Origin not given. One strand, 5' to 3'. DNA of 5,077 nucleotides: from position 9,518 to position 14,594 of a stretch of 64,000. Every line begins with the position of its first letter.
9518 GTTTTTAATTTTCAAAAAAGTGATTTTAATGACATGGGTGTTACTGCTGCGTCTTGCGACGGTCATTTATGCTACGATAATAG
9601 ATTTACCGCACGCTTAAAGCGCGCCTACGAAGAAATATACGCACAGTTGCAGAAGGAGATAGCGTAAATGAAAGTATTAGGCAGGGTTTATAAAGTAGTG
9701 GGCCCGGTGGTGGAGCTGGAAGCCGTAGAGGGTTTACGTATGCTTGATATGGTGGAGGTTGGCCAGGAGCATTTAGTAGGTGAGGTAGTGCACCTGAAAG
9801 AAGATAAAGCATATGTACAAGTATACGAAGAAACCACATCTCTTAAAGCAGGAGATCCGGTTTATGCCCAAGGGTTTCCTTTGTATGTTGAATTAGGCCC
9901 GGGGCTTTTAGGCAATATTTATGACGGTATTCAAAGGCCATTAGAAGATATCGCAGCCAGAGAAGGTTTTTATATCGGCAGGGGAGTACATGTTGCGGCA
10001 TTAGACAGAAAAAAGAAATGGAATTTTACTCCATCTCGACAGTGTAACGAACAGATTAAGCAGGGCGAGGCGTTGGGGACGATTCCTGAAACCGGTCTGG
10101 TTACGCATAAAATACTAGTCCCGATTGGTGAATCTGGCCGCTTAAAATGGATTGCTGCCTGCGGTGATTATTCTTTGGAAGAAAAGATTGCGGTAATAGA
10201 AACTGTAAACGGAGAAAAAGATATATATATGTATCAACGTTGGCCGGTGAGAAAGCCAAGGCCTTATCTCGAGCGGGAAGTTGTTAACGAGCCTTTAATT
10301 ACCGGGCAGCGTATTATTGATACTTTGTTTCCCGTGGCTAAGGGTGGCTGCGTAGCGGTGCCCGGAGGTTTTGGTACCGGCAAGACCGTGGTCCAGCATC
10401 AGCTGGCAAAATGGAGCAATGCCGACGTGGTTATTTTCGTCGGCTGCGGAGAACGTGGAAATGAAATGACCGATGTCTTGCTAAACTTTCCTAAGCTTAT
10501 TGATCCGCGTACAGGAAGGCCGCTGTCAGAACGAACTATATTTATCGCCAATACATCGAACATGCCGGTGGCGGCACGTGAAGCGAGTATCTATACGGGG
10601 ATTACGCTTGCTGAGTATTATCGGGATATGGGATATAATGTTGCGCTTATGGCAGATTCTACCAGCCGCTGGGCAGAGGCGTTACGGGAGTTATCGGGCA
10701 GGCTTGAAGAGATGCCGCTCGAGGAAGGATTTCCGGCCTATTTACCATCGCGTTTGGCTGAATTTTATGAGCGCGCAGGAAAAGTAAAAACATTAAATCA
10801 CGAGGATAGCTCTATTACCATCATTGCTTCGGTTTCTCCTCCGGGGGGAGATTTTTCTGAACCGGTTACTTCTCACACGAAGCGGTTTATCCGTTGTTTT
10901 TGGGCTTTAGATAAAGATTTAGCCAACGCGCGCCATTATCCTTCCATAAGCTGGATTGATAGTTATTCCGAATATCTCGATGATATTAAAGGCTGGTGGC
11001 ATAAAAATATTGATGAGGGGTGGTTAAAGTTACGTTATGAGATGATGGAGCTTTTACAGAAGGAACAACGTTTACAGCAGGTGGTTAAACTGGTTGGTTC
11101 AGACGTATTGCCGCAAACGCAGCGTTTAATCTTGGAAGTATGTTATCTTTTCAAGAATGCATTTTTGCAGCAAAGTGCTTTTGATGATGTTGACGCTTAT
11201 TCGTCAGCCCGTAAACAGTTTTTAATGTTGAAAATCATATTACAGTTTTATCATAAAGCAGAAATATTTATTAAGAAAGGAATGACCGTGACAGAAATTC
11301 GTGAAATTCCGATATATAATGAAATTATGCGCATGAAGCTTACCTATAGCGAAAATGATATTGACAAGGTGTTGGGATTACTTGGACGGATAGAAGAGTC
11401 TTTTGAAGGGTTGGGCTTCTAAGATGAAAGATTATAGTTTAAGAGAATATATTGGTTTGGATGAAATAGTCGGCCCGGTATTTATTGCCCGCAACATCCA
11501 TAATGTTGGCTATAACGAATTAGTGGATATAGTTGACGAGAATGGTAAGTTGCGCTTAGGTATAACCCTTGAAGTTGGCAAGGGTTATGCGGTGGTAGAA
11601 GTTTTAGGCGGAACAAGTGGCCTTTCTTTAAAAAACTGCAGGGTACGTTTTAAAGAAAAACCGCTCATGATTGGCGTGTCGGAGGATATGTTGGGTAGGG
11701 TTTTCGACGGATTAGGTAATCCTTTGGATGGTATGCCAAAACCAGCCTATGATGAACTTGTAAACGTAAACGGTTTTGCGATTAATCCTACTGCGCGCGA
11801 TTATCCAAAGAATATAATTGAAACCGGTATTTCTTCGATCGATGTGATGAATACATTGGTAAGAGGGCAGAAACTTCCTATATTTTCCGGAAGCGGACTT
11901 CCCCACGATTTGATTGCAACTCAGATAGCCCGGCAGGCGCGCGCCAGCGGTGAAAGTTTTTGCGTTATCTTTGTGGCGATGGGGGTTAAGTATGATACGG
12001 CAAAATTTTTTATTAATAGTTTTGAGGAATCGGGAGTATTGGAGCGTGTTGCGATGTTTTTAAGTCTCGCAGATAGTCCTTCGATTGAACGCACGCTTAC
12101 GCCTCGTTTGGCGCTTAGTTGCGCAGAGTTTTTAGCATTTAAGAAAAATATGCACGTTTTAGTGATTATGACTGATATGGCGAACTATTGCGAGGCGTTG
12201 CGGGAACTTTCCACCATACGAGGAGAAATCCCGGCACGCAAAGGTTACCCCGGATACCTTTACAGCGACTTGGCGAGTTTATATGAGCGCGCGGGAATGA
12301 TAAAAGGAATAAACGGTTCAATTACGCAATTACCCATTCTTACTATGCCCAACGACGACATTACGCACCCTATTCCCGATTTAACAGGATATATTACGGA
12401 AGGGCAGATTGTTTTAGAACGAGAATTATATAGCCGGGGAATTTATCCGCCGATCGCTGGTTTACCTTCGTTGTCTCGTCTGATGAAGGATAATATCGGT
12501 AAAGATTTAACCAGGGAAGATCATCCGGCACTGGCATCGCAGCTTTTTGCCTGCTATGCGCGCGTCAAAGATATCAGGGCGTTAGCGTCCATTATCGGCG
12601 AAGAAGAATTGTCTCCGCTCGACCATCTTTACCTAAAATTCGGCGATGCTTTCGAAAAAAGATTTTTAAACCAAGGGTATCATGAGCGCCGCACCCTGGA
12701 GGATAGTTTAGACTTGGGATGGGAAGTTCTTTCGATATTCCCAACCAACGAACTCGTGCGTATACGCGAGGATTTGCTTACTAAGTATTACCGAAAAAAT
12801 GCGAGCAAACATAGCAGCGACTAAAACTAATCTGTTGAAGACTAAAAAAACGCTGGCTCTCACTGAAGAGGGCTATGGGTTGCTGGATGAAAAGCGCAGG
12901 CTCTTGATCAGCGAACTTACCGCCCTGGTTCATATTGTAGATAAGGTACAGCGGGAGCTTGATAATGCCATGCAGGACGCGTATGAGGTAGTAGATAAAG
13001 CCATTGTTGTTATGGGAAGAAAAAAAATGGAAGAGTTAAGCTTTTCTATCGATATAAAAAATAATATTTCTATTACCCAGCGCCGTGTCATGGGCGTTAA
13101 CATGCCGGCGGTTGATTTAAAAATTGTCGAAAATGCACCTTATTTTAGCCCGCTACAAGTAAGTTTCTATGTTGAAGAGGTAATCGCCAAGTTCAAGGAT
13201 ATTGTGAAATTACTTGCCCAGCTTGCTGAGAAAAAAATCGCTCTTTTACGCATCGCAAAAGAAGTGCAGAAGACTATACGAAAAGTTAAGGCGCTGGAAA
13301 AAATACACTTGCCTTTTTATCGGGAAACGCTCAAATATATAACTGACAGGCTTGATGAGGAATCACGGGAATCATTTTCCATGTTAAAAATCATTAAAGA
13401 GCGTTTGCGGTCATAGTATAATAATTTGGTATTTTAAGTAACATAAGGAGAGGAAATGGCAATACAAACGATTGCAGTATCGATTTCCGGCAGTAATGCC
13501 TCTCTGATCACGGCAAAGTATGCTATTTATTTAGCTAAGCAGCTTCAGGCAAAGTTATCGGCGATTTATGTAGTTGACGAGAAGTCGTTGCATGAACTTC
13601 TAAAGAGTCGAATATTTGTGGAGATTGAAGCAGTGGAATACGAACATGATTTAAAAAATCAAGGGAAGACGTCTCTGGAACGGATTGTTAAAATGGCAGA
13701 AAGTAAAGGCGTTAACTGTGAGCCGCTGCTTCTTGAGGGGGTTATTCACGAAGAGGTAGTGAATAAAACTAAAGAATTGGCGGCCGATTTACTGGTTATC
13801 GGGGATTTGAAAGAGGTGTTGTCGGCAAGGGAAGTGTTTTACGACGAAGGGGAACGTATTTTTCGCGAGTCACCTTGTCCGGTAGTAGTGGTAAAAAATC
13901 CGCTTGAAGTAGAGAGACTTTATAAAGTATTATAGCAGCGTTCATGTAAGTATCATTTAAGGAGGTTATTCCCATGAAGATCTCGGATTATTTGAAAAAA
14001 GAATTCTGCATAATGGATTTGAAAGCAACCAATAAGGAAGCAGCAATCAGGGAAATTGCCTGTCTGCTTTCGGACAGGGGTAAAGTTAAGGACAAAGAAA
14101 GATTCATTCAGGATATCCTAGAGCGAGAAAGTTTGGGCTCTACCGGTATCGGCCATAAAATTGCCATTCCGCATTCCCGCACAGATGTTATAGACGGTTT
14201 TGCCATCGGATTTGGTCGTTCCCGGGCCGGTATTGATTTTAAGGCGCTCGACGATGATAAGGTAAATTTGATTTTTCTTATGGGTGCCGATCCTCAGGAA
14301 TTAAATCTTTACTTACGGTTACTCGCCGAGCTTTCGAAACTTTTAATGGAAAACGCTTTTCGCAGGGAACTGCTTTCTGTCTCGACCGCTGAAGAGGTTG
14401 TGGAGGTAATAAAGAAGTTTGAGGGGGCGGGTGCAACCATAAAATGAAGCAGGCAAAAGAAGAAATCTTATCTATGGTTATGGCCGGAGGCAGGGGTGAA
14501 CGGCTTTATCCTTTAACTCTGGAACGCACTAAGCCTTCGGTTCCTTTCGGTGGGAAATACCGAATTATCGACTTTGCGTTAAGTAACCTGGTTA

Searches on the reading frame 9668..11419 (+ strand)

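Call 18: search_protein_families(library=pfam, proteins=[window:9668-11419:+])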
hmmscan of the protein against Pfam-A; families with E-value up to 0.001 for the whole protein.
window:9668-11419:+ (584 aa): 4 families
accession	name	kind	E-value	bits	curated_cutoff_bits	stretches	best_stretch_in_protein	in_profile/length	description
PF00006.31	ATP-synt_ab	-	8.7e-71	238.4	29.5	1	213-434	1-213/213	ATP synthase alpha/beta family, nucleotide-binding domain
PF16886.11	ATP-synt_ab_Xtn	-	6.4e-28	96.8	25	1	109-195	1-88/88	ATPsynthase alpha/beta subunit barrel-sandwich domain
PF22919.1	ATP-synt_VA_C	-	1.1e-22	80.5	24.7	1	442-541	2-97/101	C-terminal domain of V and A type ATP synthase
PF02874.29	ATP-synt_ab_N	-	7.5e-13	49.2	20.9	1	7-67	1-67/69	ATP synthase alpha/beta family, beta-barrel domain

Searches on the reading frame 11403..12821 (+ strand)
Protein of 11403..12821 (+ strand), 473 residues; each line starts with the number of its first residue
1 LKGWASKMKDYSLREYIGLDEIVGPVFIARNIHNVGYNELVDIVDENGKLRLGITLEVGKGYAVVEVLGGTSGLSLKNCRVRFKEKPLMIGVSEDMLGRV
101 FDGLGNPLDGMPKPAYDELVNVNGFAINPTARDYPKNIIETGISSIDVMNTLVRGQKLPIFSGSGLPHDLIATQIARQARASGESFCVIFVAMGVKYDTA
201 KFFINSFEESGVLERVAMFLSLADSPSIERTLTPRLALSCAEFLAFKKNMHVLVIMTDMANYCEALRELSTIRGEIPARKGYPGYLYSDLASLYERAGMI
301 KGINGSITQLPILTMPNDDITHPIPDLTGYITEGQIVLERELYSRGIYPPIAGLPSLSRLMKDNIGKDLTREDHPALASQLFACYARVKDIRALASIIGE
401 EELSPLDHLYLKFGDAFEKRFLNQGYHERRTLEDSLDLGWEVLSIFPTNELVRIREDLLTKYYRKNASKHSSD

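Call 63: search_protein_families(library=pfam, proteins=[window:11403-12821:+])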
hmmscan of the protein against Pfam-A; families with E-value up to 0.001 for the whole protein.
window:11403-12821:+ (473 aa): 3 families
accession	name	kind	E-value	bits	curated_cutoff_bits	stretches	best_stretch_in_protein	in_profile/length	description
PF00006.31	ATP-synt_ab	-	3.1e-76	256.2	29.5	1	142-358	1-213/213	ATP synthase alpha/beta family, nucleotide-binding domain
PF22919.1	ATP-synt_VA_C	-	9.5e-32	109.5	24.7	1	363-463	1-101/101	C-terminal domain of V and A type ATP synthase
PF02874.29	ATP-synt_ab_N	-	7.1e-07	30.1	20.9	1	21-83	3-67/69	ATP synthase alpha/beta family, beta-barrel domain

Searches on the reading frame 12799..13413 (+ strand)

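Call 63: search_protein_families(library=pfam, proteins=[window:12799-13413:+])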
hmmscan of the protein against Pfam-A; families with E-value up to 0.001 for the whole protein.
window:12799-13413:+ (205 aa): 1 family
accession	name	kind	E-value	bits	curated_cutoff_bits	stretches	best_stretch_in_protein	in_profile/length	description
PF01813.22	ATP-synt_D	-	1.9e-44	152.4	25.7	1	11-201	1-196/196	ATP synthase subunit D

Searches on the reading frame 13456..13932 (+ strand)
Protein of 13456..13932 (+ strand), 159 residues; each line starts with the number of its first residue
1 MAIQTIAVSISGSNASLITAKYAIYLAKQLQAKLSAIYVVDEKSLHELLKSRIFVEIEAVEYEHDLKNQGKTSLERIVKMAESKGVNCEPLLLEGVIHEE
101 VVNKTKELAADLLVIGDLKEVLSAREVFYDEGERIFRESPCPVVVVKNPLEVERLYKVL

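Call 63: search_protein_families(library=pfam, proteins=[window:13456-13932:+])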
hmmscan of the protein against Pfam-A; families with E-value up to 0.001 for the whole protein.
window:13456-13932:+ (159 aa): 1 family
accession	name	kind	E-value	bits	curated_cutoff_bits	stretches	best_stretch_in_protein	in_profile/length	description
PF00582.32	Usp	-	5.4e-15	56.6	24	1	4-147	3-141/141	Universal stress protein family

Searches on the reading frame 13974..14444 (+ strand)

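Call 63: search_protein_families(library=pfam, proteins=[window:13974-14444:+])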
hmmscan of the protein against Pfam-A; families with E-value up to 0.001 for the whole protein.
window:13974-14444:+ (157 aa): 1 family
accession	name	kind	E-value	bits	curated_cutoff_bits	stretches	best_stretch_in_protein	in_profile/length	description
PF00359.27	PTS_EIIA_2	-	4.8e-37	127.6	27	1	6-148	2-143/144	Phosphoenolpyruvate-dependent sugar phosphotransferase system, EIIA 2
